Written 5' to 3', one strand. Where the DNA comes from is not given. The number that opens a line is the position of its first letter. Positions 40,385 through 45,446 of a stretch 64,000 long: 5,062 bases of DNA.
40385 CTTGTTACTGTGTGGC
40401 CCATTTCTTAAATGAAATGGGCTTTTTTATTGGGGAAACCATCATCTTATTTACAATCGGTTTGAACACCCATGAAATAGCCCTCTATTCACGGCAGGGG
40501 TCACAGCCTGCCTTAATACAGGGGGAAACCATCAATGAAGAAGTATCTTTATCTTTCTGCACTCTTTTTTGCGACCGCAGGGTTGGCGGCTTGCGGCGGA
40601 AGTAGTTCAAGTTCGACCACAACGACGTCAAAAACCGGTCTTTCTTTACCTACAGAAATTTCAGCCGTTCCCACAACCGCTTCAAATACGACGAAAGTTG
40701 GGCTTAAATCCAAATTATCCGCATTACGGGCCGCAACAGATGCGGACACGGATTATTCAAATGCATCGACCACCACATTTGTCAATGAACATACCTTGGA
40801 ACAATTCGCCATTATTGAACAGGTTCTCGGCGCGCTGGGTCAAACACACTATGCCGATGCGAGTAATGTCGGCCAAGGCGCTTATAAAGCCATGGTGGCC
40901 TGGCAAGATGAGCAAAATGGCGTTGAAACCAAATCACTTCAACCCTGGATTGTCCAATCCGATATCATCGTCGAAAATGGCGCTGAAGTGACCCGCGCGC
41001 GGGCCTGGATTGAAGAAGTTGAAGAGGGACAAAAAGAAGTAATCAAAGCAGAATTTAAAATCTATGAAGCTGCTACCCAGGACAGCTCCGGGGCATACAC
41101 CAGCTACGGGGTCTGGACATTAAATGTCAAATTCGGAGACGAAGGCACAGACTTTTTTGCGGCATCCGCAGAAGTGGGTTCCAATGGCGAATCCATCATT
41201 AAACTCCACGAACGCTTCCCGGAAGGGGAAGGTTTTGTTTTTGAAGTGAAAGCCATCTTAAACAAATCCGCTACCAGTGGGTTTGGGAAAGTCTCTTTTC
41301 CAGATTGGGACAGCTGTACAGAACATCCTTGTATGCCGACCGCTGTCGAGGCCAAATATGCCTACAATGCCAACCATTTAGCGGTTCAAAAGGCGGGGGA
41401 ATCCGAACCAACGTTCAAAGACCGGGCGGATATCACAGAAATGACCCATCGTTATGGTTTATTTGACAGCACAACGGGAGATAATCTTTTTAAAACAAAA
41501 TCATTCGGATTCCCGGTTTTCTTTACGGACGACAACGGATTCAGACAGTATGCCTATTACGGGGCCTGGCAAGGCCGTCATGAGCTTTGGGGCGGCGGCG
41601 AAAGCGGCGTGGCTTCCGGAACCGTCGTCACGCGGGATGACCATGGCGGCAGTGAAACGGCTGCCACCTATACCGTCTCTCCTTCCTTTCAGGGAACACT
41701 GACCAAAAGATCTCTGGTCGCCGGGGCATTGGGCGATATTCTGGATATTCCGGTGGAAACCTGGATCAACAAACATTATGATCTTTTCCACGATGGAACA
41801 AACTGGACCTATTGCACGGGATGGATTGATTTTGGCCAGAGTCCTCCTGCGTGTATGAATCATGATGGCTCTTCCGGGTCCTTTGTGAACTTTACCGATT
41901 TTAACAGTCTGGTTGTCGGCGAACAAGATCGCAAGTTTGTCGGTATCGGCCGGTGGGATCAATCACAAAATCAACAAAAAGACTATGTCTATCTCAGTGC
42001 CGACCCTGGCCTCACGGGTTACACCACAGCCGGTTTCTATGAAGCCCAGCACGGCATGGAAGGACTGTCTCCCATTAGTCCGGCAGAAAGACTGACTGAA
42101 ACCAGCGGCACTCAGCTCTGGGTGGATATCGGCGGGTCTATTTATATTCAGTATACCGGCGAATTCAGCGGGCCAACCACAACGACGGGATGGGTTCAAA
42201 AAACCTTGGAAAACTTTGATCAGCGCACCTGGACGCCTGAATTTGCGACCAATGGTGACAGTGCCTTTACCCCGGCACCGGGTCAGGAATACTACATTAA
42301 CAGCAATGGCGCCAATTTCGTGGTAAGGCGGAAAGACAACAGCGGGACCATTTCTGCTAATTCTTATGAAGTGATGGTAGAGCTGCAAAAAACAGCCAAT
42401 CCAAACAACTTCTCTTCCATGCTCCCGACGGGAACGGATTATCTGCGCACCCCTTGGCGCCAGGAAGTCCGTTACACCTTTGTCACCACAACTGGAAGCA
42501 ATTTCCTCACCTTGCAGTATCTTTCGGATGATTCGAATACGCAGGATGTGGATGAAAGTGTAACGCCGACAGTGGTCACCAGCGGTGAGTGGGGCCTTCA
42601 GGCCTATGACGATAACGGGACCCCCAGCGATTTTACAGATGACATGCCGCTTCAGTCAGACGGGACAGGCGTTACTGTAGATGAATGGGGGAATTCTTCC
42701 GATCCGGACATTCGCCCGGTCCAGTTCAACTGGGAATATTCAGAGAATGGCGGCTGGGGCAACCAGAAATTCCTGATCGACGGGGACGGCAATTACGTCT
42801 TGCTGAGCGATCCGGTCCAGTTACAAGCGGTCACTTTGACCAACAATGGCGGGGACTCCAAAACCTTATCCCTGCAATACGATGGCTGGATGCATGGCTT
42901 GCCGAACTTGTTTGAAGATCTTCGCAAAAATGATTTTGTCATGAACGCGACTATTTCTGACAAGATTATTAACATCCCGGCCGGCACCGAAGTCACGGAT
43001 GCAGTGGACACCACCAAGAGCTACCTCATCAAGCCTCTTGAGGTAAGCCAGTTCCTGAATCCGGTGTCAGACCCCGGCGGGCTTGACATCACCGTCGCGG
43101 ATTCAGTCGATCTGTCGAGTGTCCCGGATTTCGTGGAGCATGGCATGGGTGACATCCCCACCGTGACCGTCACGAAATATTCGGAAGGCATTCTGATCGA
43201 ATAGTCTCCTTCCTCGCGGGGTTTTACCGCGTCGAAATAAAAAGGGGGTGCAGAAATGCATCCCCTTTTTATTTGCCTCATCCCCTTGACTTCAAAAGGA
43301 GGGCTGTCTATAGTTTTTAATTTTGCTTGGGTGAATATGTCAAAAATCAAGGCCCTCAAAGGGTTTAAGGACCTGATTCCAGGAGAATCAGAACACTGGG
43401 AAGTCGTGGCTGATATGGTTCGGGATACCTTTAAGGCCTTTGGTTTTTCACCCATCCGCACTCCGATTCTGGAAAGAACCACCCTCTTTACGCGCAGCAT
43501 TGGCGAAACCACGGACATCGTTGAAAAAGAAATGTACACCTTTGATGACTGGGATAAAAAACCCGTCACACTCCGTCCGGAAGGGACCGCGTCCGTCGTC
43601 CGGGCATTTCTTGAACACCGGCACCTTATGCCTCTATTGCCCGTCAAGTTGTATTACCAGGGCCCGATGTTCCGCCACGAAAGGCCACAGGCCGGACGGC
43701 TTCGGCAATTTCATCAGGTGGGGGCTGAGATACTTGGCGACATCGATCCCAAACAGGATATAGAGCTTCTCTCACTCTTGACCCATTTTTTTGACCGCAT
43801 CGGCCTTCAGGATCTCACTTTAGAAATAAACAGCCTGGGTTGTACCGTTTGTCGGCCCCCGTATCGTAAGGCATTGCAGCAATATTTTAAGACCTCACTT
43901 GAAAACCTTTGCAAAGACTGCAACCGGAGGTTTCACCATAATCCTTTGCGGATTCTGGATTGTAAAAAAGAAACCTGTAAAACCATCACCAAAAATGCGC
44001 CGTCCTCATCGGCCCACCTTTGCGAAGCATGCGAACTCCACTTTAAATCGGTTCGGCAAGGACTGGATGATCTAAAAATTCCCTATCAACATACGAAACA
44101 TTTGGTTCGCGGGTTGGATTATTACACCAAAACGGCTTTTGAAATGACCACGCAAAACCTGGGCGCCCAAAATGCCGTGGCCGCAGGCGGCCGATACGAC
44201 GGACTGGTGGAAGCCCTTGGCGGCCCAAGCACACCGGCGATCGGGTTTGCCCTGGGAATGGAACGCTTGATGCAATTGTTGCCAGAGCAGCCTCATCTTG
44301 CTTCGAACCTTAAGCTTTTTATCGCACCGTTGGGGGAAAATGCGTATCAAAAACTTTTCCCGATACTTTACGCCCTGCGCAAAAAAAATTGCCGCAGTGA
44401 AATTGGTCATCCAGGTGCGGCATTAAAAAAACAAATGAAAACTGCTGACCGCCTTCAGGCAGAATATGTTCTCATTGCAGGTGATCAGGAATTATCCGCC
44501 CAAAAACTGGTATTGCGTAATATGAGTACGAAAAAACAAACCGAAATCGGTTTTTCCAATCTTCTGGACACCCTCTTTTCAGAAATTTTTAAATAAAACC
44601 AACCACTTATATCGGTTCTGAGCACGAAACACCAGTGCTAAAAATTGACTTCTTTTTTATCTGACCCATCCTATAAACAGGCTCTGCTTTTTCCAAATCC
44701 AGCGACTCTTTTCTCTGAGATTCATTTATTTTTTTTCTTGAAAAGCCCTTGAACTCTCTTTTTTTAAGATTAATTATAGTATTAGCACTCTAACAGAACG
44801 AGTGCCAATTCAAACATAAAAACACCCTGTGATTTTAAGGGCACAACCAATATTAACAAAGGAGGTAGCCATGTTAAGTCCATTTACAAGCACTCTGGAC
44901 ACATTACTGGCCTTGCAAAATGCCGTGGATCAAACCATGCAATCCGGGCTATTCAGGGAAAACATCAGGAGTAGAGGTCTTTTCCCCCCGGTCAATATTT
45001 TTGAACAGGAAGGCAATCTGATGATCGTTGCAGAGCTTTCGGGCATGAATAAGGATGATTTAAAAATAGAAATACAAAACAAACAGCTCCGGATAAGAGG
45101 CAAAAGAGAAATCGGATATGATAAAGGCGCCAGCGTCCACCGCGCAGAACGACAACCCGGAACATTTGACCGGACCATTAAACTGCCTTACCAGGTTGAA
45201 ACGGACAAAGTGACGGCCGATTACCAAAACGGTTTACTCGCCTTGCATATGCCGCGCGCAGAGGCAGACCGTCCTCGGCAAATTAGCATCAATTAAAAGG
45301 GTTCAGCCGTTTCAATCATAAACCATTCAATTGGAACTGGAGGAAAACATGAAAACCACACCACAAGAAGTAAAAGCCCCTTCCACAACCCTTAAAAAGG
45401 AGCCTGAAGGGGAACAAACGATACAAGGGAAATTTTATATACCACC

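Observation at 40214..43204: c-di-GMP-I (GEMM-I) riboswitch with terminator platform controlling an 889-aa orphan lipoprotein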

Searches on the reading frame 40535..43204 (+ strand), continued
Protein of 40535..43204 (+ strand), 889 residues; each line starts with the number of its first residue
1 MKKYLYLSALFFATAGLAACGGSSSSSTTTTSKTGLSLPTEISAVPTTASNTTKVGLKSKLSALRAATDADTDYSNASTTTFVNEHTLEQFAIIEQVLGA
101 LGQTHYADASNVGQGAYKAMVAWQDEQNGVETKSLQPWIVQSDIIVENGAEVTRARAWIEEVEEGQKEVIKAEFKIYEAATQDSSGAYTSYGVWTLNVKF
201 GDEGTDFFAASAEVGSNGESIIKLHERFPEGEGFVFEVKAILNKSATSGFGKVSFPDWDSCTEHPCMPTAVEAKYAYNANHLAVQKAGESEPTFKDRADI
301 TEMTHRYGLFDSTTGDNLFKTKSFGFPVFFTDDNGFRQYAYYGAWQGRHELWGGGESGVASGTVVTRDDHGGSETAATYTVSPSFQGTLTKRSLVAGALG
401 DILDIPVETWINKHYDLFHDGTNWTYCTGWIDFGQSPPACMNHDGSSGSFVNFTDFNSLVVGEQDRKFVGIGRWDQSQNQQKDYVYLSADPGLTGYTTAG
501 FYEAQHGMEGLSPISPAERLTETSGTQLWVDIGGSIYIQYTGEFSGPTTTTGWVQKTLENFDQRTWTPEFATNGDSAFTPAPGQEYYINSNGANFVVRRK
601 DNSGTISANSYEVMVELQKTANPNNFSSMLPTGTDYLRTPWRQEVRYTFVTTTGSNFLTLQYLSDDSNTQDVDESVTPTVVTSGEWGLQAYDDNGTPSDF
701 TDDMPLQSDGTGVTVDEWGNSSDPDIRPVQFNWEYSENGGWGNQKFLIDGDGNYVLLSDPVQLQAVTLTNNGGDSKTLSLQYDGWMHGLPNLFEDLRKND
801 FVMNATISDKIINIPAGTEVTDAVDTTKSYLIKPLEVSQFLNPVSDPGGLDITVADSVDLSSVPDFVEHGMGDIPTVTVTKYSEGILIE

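Call 53: search_protein_families(library=pfam, alignment_id=A4, max_evalue=1)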
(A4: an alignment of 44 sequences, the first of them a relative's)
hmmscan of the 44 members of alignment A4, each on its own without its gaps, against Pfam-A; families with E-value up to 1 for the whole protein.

A. member 1, P0001 (889 aa): 1 family
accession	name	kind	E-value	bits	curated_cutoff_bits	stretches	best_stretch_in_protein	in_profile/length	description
PF22364.1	VID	-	0.0059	16.9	27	1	480-498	13-31/64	VirG insertion domain (VID)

B. families by the number of members that match (of 44 scanned): 13 families
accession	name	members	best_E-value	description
PF13953.12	PapC_C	2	0.011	PapC C-terminal domain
PF22364.1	VID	1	0.0059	VirG insertion domain (VID)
PF11921.14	DUF3439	1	0.015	Domain of unknown function (DUF3439)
PF23705.1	RxLR_effector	1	0.034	RxLR effector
PF22844.2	Beta-prop_CATSPERE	1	0.053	CATSPERE beta-propeller domain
PF15418.12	DUF4625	1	0.078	Domain of unknown function (DUF4625)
PF21158.3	flgK_1st_1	1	0.08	Flagellar hook-associated protein 1, D2-like domain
PF09100.16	Qn_am_d_aIV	1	0.1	Quinohemoprotein amine dehydrogenase, alpha subunit domain IV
PF13533.13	Biotin_lipoyl_2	1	0.14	Biotin-lipoyl like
PF21241.2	UvsW_N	1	0.15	DNA helicase UvsW, N-terminal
PF18805.7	LRR_10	1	0.2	Leucine-rich repeat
PF11950.13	DUF3467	1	0.24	Protein of unknown function (DUF3467)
PF06752.17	E_Pc_C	1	0.81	Enhancer of Polycomb C-terminus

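Call 77: fold_search(model_id=the predicted structure, library=viral)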
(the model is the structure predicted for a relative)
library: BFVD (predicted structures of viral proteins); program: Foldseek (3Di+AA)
matches with E <= 10: 296; with E <= 0.001: 0
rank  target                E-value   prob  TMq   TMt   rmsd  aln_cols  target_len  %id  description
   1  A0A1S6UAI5            8.1e-03  0.20  0.08  0.11  35.8       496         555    7  Uncharacterized protein [Serratia phage BF]
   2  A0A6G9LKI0            1.1e-02  0.44  0.10  0.11  25.4       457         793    7  (no name in the UniProt tables at hand)
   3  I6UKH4                2.7e-02  0.10  0.06  0.08  29.4       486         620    8  Attachment glycoprotein [Salem virus]
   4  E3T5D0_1              3.4e-02  0.10  0.08  0.09  25.2       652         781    8  DUF2341 domain-containing protein [Cafeteria roenbergensis virus (strain BV-PW1)]
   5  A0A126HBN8            3.6e-02  0.04  0.06  0.08  31.6       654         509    9  Major tail protein extension [Lactococcus phage 936 group phage Phi109]
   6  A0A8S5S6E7            4.2e-02  0.04  0.06  0.07  37.3       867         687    9  Uncharacterized protein [Siphoviridae sp. ctqwY3]
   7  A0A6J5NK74            4.8e-02  0.11  0.07  0.10  25.6       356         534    9  Uncharacterized protein [uncultured Caudovirales phage]
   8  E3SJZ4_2              5.0e-02  0.06  0.06  0.06  26.2       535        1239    9  Structural protein [Synechococcus phage S-ShM2]
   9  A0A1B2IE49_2          5.8e-02  0.03  0.06  0.06  28.6       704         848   11  Virion structural protein [Erwinia phage vB_EamM_Kwan]
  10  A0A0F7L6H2            7.0e-02  0.02  0.06  0.05  33.8      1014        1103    8  Uncharacterized protein [uncultured marine virus]
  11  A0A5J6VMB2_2          7.4e-02  0.03  0.07  0.05  37.3       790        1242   11  Uncharacterized protein [Megaviridae environmental sample]
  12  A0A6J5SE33            9.0e-02  0.03  0.06  0.08  32.1       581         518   10  Chitobiase/beta-hexosaminidase C-terminal domain containing protein [uncultured Caudovirales phage]
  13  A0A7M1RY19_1          9.0e-02  0.02  0.07  0.08  34.8       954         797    9  Stabilization protein [uncultured phage cr273_1]
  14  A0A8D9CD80            9.9e-02  0.05  0.05  0.10  30.0       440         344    6  Putative histone methyltransferase complex subunit ash2 [uncultured marine phage]
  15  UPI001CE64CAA         1.3e-01  0.05  0.08  0.08  47.3       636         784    8  (no name look-up for this kind of identifier)
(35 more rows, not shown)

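Call 100: search_protein_representatives(alignment_id=A1)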
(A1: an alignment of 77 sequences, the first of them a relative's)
Query: 77 sequences, 894 profile positions. Proteins with E-value up to 0.001 (for the whole library): 517; up to 1e-10: 367; up to 1e-30: 142. The best 150 are listed.
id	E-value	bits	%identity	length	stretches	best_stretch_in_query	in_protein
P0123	0.0e+00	1190.1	-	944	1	1-893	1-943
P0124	0.0e+00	1116.9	-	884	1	7-894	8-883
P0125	0.0e+00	1106.4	-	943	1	9-894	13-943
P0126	0.0e+00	1097.4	-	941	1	10-894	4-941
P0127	0.0e+00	1074.8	-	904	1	10-894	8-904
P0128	0.0e+00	1053.2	-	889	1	9-893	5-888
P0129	0.0e+00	1033.8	-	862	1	10-893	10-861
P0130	3.6e-289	978.3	-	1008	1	10-893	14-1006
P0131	4.4e-288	974.7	-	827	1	5-894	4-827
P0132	2.9e-285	965.4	-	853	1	9-894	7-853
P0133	1.1e-283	960.1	-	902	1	9-894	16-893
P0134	1.1e-282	956.8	-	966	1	10-894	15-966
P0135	3.4e-282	955.2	-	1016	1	10-892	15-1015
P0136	2.1e-277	939.4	-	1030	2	9-449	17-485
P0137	5.1e-277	938.1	-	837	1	7-894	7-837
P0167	1.7e-198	678.3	-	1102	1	14-893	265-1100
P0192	2.7e-133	462.5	-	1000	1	11-894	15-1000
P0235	4.9e-59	216.8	-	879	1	8-880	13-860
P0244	7.5e-47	176.5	-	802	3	511-890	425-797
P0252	3.1e-34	134.7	-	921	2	7-492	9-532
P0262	9.0e-32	126.6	-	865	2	5-440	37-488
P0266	2.3e-30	121.9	-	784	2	12-434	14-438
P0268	1.0e-29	119.8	-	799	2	6-435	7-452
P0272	2.5e-29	118.5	-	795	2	7-420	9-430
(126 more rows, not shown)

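Call 101: search_protein_families(library=pfam, proteins=[P0167, P0244, P0252, P0262, P0266, P0268, P0272, P0235, P0136, P0192], max_evalue=0.01)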
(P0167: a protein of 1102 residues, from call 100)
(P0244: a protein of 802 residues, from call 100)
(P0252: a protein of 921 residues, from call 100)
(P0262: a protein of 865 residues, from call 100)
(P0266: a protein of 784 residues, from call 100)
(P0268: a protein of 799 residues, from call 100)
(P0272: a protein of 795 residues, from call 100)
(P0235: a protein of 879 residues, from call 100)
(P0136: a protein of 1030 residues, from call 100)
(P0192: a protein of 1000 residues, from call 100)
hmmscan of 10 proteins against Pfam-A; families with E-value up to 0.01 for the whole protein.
P0167 (1102 aa): 3 families
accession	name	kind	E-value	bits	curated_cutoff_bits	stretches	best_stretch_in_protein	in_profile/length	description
PF13290.12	CHB_HEX_C_1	-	1.8e-57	191.6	22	3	49-113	1-65/67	Chitobiase/beta-hexosaminidase C-terminal domain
PF13287.12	Fn3_assoc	-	6.3e-40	135.5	23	3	60-118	1-59/59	Fn3 associated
PF03174.19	CHB_HEX_C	-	0.00075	19.8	23.6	0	134-189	15-68/76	Chitobiase/beta-hexosaminidase C-terminal domain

P0244 (802 aa): 0 families

P0252 (921 aa): 0 families

P0262 (865 aa): 0 families

P0266 (784 aa): 0 families

P0268 (799 aa): 0 families

P0272 (795 aa): 0 families

P0235 (879 aa): 0 families

P0136 (1030 aa): 0 families

P0192 (1000 aa): 1 family
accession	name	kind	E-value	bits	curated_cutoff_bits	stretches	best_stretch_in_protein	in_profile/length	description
PF03951.24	Gln-synt_N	-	0.00098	19.1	33.4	0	683-716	31-64/82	Glutamine synthetase, beta-Grasp domain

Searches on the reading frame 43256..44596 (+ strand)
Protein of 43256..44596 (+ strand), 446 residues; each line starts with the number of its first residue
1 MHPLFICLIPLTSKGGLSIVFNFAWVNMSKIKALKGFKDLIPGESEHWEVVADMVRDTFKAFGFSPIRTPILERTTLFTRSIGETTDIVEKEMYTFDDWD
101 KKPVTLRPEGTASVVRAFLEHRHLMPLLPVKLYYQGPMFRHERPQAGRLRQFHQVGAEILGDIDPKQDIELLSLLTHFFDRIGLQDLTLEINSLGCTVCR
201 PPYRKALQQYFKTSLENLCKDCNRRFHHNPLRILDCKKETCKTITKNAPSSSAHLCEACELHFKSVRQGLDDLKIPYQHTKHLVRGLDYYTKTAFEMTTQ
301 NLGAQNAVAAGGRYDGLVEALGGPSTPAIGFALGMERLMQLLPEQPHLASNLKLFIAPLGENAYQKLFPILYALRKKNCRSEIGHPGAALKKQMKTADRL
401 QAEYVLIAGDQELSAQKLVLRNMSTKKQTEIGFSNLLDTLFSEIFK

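Call 11: search_protein_families(library=pfam, proteins=[window:43256-44596:+], max_evalue=0.1)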
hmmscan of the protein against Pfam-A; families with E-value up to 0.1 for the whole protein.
window:43256-44596:+ (446 aa): 7 families
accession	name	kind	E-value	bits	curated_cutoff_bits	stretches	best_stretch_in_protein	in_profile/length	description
PF13393.11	tRNA-synt_His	-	2.2e-45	155.7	25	1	36-338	1-308/308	Histidyl-tRNA synthetase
PF00587.30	tRNA-synt_2b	-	6e-19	69.2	29.3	1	94-344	1-177/179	tRNA synthetase class II core domain (G, H, P, S and T)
PF03129.25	HGTP_anticodon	-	3.9e-11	43.4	21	1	354-440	2-91/94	Anticodon binding domain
PF00152.25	tRNA-synt_2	-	2.4e-05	24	25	1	132-346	94-296/308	tRNA synthetases class II (D, K and N)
PF01409.25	tRNA-synt_2d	-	4.2e-05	23.6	19.8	1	40-161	11-134/246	tRNA synthetases class II core domain (F)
PF00320.33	GATA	-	0.043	13.9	26.8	1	241-267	4-34/36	GATA zinc finger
PF08730.15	Rad33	-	0.09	13.2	21.7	0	257-294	25-62/165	Rad33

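Call 12: search_protein_families(library=ncbifam, proteins=[window:43256-44596:+], max_evalue=0.1)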
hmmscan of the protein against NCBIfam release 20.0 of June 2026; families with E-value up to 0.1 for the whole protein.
window:43256-44596:+ (446 aa): 29 families (the best 25 are shown)
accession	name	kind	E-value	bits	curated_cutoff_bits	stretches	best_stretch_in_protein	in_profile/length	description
TIGR00442.1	hisS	equivalog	5.2e-143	476.9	286.75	1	33-431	2-404/406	histidine--tRNA ligase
TIGR00443.1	hisZ_biosyn_reg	equivalog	1.2e-49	169.1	271.65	1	38-343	1-313/314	ATP phosphoribosyltransferase regulatory subunit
NF009085.0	PRK12420.1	equivalog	7.6e-44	150.7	540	2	266-437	249-423/426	histidine--tRNA ligase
NF008940.0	PRK12292.2-3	equivalog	7.9e-33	113.8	450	1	36-383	8-366/404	ATP phosphoribosyltransferase regulatory subunit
NF008942.0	PRK12292.2-5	equivalog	1.3e-31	109.7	643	2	33-192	11-167/434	ATP phosphoribosyltransferase regulatory subunit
NF008941.0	PRK12292.2-4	equivalog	1.3e-30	106.7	447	2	35-194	11-165/393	ATP phosphoribosyltransferase regulatory subunit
NF008953.0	PRK12295.1-6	equivalog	3.4e-29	102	384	2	50-192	14-149/384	ATP phosphoribosyltransferase regulatory subunit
NF008936.0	PRK12292.1-3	equivalog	7.3e-24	84.3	492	2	35-191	9-161/406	ATP phosphoribosyltransferase regulatory subunit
NF008945.0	PRK12292.3-3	equivalog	3.5e-19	69.2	409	2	39-186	8-146/368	ATP phosphoribosyltransferase regulatory subunit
NF008950.0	PRK12295.1-3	equivalog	4.6e-19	69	492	2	279-340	316-376/387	ATP phosphoribosyltransferase regulatory subunit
NF008939.0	PRK12292.2-1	equivalog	6.5e-19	67.9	335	1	32-351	4-331/391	ATP phosphoribosyltransferase regulatory subunit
NF008938.0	PRK12292.1-6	equivalog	5.7e-18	65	833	2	35-195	10-164/420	ATP phosphoribosyltransferase regulatory subunit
NF008935.0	PRK12292.1-1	equivalog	1.3e-16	60.6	350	2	37-195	10-164/382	ATP phosphoribosyltransferase regulatory subunit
NF008943.0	PRK12292.3-1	equivalog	6.3e-16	58.4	690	2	35-186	28-171/403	ATP phosphoribosyltransferase regulatory subunit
NF008952.0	PRK12295.1-5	equivalog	6.7e-16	58.4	360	2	49-194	8-147/363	ATP phosphoribosyltransferase regulatory subunit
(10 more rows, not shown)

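Call 54: list_cluster_members(proteins=[P0001, window:43256-44593:+, window:38203-40140:+])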
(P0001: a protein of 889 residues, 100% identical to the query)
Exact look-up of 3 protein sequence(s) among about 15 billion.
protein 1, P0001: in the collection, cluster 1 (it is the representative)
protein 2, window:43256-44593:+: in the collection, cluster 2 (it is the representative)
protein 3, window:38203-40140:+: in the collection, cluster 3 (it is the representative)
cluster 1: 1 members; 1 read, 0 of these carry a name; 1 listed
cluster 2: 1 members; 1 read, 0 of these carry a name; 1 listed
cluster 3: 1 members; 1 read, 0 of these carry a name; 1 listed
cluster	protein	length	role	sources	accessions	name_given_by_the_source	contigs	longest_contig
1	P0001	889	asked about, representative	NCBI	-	-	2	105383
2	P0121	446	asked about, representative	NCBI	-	-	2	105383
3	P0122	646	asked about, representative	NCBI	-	-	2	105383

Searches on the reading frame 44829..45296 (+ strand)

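Call 11: search_protein_families(library=pfam, proteins=[window:44829-45296:+], max_evalue=0.1)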
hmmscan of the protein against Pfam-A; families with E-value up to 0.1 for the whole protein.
window:44829-45296:+ (155 aa): 1 family
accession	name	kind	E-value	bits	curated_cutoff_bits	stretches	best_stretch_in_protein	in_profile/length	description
PF00011.27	HSP20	-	9.7e-21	74.2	20.8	1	58-155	3-102/102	Hsp20/alpha crystallin family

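Call 12: search_protein_families(library=ncbifam, proteins=[window:44829-45296:+], max_evalue=0.1)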
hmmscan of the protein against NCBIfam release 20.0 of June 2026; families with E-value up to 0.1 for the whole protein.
window:44829-45296:+ (155 aa): 5 families
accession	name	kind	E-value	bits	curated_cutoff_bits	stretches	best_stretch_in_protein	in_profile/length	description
NF041799.1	Hsp14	equivalog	6.7e-21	74.4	100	1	51-154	17-117/118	archaeal heat shock protein Hsp14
NF041800.1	Hsp20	equivalog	3.9e-15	55.8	140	1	53-151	74-158/162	archaeal heat shock protein Hsp20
NF042420.1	Hsp18_Clos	equivalog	1.3e-14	54.4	195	1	29-153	20-145/147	heat shock protein Hsp18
NF008618.0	PRK11597.1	equivalog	5.7e-07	29.5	207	1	50-150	30-130/142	small heat shock chaperone IbpB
NF008013.0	PRK10743.1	equivalog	0.0001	22.4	212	1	45-155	27-137/137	small heat shock chaperone IbpA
